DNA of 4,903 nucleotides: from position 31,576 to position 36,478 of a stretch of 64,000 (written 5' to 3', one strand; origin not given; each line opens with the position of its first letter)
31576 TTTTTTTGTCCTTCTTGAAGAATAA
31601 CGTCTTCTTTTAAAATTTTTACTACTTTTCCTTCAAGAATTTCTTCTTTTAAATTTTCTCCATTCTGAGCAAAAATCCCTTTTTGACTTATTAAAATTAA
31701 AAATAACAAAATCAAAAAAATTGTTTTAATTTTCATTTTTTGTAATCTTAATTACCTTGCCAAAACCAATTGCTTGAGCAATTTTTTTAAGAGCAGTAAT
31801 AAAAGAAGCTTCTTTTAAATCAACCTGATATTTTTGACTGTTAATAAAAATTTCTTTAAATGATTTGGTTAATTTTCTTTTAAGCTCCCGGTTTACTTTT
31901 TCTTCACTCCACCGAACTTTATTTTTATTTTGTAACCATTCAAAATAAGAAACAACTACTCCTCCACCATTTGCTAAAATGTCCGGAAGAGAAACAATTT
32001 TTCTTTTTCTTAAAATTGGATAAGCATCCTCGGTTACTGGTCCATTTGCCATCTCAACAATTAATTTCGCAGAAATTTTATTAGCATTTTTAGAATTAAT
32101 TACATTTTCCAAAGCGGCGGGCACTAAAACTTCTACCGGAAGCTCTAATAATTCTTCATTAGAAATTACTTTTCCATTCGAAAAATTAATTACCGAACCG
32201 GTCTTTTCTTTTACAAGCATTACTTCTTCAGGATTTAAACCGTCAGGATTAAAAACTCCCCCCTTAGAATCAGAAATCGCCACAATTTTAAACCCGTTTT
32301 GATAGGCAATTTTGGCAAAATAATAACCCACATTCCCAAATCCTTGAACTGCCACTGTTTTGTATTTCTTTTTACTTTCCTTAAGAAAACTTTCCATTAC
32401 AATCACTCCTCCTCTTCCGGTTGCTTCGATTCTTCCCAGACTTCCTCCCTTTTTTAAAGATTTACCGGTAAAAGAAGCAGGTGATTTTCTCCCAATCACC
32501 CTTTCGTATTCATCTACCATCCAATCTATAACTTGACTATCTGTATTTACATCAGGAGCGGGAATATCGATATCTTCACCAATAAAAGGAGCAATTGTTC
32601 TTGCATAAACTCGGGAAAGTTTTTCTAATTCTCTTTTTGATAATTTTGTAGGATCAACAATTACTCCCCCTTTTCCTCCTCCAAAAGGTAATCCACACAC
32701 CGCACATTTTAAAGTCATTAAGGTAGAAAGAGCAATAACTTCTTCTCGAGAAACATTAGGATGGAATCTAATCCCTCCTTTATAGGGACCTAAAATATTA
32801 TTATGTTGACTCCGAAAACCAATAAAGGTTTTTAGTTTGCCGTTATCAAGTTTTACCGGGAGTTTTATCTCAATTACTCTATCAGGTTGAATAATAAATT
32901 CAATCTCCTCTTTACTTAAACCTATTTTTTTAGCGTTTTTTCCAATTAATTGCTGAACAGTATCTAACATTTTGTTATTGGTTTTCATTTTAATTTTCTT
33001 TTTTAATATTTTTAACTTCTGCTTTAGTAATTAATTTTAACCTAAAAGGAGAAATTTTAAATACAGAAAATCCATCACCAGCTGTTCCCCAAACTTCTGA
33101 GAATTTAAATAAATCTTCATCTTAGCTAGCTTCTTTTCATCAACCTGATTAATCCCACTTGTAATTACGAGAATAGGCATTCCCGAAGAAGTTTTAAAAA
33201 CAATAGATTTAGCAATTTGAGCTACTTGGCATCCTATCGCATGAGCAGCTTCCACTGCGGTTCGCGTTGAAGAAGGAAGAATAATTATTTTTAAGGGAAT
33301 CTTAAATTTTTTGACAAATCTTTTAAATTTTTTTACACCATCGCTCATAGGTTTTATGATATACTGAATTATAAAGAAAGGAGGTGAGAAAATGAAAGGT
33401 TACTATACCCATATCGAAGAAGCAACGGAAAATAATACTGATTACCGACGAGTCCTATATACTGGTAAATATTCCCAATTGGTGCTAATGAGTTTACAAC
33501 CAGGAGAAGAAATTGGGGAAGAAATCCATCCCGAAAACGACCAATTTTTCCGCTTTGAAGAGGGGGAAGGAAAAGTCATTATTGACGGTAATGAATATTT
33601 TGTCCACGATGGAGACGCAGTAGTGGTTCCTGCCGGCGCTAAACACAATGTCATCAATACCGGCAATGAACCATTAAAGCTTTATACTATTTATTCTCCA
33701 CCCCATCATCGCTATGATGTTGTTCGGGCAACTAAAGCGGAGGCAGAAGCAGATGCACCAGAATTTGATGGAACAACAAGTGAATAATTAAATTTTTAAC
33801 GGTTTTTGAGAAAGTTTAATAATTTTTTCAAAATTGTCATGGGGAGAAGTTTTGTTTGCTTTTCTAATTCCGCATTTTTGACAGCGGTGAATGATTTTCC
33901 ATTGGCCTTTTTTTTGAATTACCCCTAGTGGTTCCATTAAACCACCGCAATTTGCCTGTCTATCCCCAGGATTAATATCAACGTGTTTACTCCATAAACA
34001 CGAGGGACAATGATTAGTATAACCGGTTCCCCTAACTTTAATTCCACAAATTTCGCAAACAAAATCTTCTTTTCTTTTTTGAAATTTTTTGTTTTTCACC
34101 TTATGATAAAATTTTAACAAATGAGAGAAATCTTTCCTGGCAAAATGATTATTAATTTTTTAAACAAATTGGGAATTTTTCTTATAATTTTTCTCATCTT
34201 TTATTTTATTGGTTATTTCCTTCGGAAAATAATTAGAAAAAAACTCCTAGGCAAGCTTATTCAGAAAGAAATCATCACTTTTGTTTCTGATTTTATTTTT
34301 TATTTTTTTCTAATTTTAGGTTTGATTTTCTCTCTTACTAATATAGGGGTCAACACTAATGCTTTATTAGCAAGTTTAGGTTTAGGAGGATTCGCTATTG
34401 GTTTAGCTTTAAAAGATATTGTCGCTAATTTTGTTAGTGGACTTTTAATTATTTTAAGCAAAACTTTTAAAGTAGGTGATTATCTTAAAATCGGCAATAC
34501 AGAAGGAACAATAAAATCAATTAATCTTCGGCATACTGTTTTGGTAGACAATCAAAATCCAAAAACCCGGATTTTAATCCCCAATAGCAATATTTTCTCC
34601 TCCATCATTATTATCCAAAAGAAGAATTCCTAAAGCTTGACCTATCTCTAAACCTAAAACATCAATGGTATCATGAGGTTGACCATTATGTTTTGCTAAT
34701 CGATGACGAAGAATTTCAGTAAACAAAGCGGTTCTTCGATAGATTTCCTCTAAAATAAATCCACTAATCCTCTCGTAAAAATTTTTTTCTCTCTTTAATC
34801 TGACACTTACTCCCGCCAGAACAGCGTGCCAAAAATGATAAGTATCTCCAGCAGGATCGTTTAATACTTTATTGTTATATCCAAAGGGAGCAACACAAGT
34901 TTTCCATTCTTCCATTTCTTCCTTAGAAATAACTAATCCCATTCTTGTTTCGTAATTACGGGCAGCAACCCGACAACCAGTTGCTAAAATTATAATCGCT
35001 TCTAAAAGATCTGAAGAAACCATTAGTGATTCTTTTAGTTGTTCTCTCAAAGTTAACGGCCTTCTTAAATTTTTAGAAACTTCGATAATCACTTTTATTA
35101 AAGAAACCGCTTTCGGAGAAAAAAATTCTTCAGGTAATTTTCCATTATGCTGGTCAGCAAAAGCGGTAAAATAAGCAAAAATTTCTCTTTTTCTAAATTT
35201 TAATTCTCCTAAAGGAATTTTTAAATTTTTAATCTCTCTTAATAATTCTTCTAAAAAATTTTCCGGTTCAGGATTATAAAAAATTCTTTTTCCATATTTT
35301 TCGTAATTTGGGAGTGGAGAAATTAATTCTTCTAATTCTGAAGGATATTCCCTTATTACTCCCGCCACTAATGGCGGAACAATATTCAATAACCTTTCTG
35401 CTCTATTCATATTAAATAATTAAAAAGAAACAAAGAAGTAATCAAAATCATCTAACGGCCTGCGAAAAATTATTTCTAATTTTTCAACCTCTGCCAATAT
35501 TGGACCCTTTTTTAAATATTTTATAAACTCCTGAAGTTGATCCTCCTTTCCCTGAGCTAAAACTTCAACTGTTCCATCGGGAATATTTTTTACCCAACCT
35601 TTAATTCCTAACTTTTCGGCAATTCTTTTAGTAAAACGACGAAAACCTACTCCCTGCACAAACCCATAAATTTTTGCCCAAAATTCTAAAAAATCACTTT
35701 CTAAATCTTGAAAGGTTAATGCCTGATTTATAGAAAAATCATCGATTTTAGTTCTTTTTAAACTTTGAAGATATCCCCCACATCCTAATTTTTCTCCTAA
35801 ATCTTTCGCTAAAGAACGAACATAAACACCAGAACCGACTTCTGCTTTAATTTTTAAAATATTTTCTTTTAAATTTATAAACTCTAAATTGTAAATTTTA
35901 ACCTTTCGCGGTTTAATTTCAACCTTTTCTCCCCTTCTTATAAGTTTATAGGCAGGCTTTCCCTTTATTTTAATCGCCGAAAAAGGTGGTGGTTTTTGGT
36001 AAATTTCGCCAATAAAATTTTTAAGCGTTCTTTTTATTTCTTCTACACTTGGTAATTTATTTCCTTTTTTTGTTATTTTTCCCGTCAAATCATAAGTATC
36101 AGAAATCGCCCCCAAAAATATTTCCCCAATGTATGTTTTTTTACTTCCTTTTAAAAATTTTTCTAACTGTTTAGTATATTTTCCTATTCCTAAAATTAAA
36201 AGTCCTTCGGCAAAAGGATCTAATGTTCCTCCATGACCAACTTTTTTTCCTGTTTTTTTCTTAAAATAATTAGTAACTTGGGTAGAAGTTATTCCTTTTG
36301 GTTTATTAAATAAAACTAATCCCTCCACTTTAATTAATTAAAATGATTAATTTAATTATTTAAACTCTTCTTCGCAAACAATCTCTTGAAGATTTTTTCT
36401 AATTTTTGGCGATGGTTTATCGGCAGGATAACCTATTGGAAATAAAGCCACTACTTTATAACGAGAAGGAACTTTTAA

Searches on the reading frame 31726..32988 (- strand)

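Call 68: search_protein_families(library=pfam, proteins=[window:31726-32988:-], max_evalue=0.000001)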
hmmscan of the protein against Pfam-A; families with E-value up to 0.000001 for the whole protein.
window:31726-32988:- (420 aa): 2 families
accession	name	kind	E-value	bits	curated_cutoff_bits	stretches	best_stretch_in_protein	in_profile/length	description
PF00208.27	ELFV_dehydrog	-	5.9e-75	252.5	23.4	1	181-406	1-236/241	Glutamate/Leucine/Phenylalanine/Valine dehydrogenase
PF02812.23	ELFV_dehydrog_N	-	4.5e-54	182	25.3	1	35-162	1-128/129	Glu/Leu/Phe/Val dehydrogenase, dimerisation domain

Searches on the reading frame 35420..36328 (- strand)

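Call 68: search_protein_families(library=pfam, proteins=[window:35420-36328:-], max_evalue=0.000001)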
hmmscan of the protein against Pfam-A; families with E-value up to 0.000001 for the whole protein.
window:35420-36328:- (302 aa): 3 families
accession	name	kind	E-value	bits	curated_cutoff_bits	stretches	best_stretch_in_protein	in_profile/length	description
PF01509.24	TruB_N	-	3.2e-46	157.8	27.3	1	27-170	6-149/149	TruB family pseudouridylate synthase (N terminal domain)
PF00708.24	Acylphosphatase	-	1.6e-26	92.8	22.5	1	219-298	4-83/85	Acylphosphatase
PF16198.10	TruB_C_2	-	7.5e-11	42.5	29.3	1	171-211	1-41/66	tRNA pseudouridylate synthase B C-terminal domain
